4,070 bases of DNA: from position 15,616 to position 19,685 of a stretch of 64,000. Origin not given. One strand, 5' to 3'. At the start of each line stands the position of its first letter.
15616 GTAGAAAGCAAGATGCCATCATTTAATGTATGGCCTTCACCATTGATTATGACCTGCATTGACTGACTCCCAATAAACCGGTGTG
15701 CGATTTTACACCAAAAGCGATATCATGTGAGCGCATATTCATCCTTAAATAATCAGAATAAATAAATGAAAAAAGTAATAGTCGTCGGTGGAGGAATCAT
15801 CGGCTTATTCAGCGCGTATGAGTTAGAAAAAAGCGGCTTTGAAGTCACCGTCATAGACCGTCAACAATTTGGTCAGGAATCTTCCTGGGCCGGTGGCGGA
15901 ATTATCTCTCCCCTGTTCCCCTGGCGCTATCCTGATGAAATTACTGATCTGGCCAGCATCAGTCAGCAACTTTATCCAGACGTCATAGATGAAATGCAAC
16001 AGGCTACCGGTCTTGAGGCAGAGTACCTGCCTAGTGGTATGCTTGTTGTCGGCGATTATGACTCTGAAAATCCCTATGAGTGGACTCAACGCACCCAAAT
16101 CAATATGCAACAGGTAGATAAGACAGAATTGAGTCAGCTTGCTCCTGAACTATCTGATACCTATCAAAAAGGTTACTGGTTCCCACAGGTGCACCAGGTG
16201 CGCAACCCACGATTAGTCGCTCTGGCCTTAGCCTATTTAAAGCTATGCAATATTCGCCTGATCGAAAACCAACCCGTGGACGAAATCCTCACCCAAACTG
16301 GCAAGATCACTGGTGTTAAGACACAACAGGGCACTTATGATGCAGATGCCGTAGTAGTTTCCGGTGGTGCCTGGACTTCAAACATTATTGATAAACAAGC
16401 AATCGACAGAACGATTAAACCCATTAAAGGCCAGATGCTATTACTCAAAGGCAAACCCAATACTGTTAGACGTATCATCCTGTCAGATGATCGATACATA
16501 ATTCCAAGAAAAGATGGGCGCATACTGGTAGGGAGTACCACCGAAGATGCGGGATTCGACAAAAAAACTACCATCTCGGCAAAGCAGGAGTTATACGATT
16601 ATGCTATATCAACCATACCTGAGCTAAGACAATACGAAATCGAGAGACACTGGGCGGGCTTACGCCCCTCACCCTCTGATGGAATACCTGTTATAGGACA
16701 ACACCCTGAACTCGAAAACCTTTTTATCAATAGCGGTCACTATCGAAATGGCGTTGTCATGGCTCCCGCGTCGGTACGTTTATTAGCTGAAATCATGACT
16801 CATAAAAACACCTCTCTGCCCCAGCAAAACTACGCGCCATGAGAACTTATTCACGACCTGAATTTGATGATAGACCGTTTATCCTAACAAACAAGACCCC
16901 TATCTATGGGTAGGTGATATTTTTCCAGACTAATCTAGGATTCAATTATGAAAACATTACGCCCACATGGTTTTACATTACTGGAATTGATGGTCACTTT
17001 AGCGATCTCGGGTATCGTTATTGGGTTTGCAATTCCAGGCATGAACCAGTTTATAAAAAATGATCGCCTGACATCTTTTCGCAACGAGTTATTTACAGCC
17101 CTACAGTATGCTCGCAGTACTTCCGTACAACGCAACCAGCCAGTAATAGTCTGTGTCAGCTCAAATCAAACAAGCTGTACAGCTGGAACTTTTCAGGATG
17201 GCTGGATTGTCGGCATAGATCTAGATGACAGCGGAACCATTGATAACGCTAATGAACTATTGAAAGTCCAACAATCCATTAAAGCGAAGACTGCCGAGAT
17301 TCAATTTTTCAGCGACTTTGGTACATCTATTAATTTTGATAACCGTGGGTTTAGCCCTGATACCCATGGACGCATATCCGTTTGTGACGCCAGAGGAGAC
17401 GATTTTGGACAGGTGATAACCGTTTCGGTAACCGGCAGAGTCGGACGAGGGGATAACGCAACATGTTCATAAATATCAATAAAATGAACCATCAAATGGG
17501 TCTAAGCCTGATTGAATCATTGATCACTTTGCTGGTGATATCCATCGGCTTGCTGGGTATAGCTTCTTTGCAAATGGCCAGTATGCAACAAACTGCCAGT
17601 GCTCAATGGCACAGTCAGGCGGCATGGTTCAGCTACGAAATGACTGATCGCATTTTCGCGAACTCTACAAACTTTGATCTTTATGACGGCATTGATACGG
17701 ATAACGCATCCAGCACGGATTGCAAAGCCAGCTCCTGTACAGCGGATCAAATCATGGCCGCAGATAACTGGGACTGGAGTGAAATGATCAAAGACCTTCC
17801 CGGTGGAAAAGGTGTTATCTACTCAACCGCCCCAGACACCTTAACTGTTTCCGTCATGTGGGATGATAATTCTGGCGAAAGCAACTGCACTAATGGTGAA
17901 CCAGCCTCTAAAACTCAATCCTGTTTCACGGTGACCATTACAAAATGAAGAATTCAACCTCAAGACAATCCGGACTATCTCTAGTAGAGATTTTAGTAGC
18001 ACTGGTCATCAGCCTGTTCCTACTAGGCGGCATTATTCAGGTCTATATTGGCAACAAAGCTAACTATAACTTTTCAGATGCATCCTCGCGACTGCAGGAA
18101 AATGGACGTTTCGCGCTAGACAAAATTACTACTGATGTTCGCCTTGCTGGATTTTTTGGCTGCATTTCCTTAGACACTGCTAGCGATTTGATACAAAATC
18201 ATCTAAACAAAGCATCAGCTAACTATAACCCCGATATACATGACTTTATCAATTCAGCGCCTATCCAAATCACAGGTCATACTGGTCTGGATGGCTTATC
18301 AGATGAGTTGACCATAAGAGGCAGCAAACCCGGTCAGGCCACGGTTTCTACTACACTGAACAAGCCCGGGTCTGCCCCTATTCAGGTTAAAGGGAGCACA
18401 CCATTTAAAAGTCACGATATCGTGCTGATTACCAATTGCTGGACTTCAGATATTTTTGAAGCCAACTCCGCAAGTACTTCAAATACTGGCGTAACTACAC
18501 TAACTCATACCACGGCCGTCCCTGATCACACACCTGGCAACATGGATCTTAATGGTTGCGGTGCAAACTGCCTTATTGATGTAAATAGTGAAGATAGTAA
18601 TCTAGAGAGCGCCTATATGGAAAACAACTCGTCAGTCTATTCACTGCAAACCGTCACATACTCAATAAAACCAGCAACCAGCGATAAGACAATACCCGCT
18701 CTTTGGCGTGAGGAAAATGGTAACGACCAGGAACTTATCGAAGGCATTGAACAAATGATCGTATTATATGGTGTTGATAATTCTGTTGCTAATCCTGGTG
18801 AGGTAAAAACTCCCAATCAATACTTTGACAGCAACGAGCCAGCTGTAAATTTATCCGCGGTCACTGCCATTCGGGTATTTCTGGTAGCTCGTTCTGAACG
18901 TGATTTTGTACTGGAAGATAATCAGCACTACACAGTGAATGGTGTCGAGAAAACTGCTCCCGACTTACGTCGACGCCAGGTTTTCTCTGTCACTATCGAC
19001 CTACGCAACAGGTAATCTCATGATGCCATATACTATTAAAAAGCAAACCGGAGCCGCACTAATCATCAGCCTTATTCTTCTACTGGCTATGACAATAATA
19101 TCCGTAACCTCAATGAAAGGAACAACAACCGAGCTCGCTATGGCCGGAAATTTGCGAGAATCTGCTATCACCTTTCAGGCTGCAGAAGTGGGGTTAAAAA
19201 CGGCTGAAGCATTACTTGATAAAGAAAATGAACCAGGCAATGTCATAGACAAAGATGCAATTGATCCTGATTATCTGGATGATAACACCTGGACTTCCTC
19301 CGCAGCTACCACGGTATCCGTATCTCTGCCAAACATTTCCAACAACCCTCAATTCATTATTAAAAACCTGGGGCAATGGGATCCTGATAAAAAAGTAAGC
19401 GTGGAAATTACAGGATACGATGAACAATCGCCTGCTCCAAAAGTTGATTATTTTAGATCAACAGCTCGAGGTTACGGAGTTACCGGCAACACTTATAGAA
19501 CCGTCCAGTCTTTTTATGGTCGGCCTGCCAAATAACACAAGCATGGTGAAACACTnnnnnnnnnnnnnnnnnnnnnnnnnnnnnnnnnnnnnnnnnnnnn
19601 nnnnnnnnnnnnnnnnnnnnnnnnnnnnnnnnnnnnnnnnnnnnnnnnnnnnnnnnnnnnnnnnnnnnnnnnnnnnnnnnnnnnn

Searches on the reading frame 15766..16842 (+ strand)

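Call 92: search_protein_families(library=pfam, proteins=[window:15766-16842:+], max_evalue=0.001)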
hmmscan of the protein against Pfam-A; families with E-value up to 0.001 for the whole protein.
window:15766-16842:+ (358 aa): 12 families
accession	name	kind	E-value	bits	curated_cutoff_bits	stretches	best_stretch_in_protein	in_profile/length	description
PF01266.30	DAO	-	1.7e-70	238.8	27.9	1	3-342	1-352/353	FAD dependent oxidoreductase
PF00890.30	FAD_binding_2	-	4.3e-11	43.1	20.4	1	4-205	2-206/414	FAD binding domain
PF03486.20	HI0933_like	-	1.5e-08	34.9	50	1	3-46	2-46/244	HI0933-like protein Rossmann domain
PF13738.12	Pyr_redox_3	-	8.8e-08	32.2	30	0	5-38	1-35/305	Pyridine nucleotide-disulphide oxidoreductase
PF07992.20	Pyr_redox_2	-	5.9e-07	29.6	26.1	0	2-33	143-174/291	Pyridine nucleotide-disulphide oxidoreductase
PF13450.12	NAD_binding_8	-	1.3e-06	29.1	21.9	1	6-34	1-29/68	NAD(P)-binding Rossmann-like domain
PF00070.33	Pyr_redox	-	7.2e-06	26.9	22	1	3-33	1-31/82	Pyridine nucleotide-disulphide oxidoreductase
PF01134.28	GIDA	-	5.4e-05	22.9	22.1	0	3-30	1-28/391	Glucose inhibited division protein A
PF01946.23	Thi4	-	0.00011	22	26.2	0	3-48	19-65/235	Thi4 family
PF01494.25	FAD_binding_3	-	0.0002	21.1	22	1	3-34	3-34/349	FAD binding domain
PF02558.23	ApbA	-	0.00066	19.8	22.2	0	4-34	1-31/150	Ketopantoate reductase PanE/ApbA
PF12831.13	FAD_oxidored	-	0.00085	19.2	27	0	4-187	2-127/416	FAD dependent oxidoreductase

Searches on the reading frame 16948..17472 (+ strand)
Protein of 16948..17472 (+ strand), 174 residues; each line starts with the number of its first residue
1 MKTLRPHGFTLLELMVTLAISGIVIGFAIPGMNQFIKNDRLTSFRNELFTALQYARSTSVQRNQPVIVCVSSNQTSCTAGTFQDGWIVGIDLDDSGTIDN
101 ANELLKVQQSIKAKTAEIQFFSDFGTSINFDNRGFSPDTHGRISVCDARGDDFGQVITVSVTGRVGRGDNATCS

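Call 92: search_protein_families(library=pfam, proteins=[window:16948-17472:+], max_evalue=0.001)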
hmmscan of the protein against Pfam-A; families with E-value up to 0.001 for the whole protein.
window:16948-17472:+ (174 aa): 2 families
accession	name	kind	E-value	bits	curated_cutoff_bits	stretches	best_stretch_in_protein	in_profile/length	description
PF12019.13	GspH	-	7.4e-20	71.9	21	1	46-163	3-108/108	Type II transport protein GspH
PF07963.17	N_methyl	-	7.8e-08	32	21.2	1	7-28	5-26/27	Prokaryotic N-terminal methylation motif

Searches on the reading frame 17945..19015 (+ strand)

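Call 92: search_protein_families(library=pfam, proteins=[window:17945-19015:+], max_evalue=0.001)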
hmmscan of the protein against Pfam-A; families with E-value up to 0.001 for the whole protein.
window:17945-19015:+ (356 aa): 2 families
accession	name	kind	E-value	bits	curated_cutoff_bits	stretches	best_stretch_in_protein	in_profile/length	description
PF16074.10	PilW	-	2.2e-19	70.1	26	1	245-355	6-124/124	Type IV Pilus-assembly protein W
PF07963.17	N_methyl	-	3.8e-05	23.5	21.2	1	6-30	2-26/27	Prokaryotic N-terminal methylation motif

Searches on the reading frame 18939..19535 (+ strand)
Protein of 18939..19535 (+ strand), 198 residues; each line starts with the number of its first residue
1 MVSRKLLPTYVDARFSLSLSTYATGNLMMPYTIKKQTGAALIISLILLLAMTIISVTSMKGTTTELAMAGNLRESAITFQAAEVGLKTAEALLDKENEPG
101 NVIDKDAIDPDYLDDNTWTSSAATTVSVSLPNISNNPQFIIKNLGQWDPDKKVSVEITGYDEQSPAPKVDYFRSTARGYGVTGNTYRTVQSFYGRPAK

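Call 92: search_protein_families(library=pfam, proteins=[window:18939-19535:+], max_evalue=0.001)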
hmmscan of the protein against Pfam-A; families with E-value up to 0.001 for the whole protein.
window:18939-19535:+ (198 aa): 2 families
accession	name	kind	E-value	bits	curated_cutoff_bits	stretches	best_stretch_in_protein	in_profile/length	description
PF14341.11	PilX_N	-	1.4e-13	51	25.5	1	38-87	2-51/51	PilX N-terminal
PF13681.11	PilX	-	1.4e-08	35.5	27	1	114-194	17-88/89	Type IV pilus assembly protein PilX C-term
